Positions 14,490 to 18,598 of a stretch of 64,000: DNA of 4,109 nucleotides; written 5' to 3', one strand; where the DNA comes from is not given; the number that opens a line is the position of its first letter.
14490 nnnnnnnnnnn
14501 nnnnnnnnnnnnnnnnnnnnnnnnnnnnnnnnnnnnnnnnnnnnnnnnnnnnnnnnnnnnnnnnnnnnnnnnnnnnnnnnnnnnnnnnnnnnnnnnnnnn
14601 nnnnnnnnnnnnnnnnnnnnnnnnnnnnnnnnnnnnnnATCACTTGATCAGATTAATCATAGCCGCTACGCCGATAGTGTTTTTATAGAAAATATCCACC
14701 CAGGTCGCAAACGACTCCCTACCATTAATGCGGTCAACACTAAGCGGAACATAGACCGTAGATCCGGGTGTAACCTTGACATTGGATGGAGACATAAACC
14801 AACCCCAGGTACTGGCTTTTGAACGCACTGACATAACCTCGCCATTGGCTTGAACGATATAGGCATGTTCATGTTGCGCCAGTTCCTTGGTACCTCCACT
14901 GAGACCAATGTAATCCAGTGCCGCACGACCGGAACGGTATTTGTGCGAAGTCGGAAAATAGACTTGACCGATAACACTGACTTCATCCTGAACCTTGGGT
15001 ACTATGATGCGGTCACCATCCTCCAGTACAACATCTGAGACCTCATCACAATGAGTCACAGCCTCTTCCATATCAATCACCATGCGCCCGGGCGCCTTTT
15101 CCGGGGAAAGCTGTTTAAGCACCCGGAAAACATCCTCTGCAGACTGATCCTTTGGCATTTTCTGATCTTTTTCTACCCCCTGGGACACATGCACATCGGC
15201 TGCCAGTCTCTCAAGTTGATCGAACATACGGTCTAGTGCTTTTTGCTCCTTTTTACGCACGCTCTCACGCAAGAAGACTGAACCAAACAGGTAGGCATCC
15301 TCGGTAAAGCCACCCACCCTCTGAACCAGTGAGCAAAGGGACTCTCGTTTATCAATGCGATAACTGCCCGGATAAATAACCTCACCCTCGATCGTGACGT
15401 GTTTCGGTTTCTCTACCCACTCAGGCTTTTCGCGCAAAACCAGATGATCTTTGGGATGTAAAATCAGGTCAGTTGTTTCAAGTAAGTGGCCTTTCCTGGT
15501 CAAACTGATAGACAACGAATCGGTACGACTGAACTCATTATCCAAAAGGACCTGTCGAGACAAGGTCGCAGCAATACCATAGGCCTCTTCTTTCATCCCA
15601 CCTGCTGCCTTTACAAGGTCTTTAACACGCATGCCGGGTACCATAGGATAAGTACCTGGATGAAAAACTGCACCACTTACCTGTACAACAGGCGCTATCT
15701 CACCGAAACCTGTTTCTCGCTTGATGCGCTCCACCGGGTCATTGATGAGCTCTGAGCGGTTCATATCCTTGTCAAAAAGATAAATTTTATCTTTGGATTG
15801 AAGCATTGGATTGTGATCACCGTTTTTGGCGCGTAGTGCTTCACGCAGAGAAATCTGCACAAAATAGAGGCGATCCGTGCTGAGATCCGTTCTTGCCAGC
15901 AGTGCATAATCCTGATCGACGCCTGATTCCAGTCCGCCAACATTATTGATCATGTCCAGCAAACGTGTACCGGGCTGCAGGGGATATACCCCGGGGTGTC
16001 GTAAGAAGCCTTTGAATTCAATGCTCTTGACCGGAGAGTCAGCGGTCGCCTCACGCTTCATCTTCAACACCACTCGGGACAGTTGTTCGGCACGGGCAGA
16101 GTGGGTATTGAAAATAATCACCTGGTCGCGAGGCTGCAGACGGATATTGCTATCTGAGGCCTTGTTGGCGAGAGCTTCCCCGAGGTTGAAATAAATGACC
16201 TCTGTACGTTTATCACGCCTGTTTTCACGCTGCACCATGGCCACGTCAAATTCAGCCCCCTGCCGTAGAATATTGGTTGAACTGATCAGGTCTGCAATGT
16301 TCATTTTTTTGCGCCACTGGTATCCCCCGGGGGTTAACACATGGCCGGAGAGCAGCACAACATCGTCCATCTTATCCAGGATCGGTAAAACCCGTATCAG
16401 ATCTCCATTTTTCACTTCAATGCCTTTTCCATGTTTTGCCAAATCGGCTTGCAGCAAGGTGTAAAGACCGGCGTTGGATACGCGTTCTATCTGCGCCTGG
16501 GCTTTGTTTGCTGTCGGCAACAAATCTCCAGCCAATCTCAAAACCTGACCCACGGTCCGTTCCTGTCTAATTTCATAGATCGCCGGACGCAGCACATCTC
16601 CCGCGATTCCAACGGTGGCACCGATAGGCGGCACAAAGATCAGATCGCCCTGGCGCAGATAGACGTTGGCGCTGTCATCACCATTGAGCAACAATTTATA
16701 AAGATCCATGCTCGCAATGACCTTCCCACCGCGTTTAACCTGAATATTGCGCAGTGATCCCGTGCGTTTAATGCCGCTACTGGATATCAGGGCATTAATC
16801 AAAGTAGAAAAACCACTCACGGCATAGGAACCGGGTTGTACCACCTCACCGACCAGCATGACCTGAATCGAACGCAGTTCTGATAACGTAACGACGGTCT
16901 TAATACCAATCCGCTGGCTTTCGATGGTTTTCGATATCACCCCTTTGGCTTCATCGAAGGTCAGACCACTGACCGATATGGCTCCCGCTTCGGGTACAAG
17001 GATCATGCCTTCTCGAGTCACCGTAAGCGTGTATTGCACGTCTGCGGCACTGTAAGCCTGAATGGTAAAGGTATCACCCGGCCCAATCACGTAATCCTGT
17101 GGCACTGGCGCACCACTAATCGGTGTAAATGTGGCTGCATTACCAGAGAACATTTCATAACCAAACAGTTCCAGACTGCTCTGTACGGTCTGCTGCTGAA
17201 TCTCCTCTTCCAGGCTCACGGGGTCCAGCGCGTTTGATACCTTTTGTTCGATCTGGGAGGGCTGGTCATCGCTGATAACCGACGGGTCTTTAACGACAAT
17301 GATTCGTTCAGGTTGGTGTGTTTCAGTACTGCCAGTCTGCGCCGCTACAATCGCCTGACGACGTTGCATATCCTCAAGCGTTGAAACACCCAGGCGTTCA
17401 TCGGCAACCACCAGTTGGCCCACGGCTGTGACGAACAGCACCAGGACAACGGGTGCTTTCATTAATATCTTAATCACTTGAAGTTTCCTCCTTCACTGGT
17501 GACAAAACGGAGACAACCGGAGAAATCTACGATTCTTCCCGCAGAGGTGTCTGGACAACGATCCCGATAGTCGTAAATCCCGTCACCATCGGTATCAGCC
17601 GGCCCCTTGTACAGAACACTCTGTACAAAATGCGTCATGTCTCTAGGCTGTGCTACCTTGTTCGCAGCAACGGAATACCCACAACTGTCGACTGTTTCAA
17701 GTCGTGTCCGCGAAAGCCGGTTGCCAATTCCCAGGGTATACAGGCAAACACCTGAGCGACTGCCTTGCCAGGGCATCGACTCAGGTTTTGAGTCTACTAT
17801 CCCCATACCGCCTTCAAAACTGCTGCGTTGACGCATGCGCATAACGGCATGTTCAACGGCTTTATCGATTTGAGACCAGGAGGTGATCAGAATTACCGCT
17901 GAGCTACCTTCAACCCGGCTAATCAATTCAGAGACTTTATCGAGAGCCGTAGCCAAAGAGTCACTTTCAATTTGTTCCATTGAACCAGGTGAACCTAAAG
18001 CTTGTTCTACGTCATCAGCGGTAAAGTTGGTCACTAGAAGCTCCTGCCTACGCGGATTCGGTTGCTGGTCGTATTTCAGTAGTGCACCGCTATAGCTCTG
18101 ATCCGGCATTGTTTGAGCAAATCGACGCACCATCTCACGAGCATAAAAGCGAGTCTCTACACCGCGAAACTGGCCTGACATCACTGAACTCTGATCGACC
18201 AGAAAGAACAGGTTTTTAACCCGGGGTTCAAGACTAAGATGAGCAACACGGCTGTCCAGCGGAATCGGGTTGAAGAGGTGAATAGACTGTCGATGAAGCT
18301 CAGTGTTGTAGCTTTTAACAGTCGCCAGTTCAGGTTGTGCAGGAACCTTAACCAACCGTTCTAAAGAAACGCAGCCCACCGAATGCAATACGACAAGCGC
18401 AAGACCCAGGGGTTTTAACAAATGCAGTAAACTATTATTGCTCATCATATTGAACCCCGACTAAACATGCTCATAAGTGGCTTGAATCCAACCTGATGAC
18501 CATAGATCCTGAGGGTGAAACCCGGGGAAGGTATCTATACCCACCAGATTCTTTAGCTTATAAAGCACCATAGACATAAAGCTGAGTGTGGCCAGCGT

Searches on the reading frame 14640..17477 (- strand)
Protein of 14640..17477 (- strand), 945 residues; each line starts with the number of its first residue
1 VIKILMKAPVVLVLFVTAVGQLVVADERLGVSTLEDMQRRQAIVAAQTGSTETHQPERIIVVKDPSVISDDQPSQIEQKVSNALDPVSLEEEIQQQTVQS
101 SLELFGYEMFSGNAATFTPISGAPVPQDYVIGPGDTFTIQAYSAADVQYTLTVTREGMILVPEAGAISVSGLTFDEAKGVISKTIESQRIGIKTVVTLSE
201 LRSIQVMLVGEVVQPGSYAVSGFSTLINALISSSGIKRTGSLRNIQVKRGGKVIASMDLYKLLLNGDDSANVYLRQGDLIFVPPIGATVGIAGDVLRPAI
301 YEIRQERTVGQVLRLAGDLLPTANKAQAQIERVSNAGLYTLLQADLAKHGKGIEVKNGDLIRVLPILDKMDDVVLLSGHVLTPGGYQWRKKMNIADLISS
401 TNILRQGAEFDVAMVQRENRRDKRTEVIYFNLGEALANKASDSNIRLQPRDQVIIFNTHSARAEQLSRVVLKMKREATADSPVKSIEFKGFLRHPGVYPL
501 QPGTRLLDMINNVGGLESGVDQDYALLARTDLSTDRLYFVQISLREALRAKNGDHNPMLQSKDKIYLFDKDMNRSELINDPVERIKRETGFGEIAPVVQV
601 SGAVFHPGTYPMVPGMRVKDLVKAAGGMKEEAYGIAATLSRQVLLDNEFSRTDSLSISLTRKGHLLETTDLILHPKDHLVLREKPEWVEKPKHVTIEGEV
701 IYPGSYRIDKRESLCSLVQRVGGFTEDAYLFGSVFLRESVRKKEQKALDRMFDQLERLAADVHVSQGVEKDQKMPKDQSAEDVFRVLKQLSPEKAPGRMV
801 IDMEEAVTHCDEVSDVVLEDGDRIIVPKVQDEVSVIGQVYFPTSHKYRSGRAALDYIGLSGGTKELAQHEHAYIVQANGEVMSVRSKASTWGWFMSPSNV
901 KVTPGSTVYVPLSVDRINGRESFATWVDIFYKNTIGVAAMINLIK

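Call 10: search_protein_families(library=pfam, proteins=[window:14640-17477:-], max_evalue=0.00001)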
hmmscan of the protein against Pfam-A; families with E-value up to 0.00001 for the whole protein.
window:14640-17477:- (945 aa): 3 families
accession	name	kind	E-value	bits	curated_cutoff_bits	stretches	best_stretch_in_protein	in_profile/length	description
PF10531.15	SLBB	-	2.4e-40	136.6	27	1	597-641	1-45/55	SLBB domain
PF22461.2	SLBB_2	-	1.7e-29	102.1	27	1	206-282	3-79/79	SLBB domain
PF02563.21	Poly_export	-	4.2e-15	56.1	28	1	124-188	2-65/77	Polysaccharide biosynthesis/export protein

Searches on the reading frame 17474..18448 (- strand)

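Call 10: search_protein_families(library=pfam, proteins=[window:17474-18448:-], max_evalue=0.00001)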
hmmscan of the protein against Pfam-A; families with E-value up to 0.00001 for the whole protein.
window:17474-18448:- (324 aa): 1 family
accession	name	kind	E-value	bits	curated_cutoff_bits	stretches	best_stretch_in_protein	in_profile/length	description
PF00092.34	VWA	-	9.9e-06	26.3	23.8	0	79-256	1-153/174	von Willebrand factor type A domain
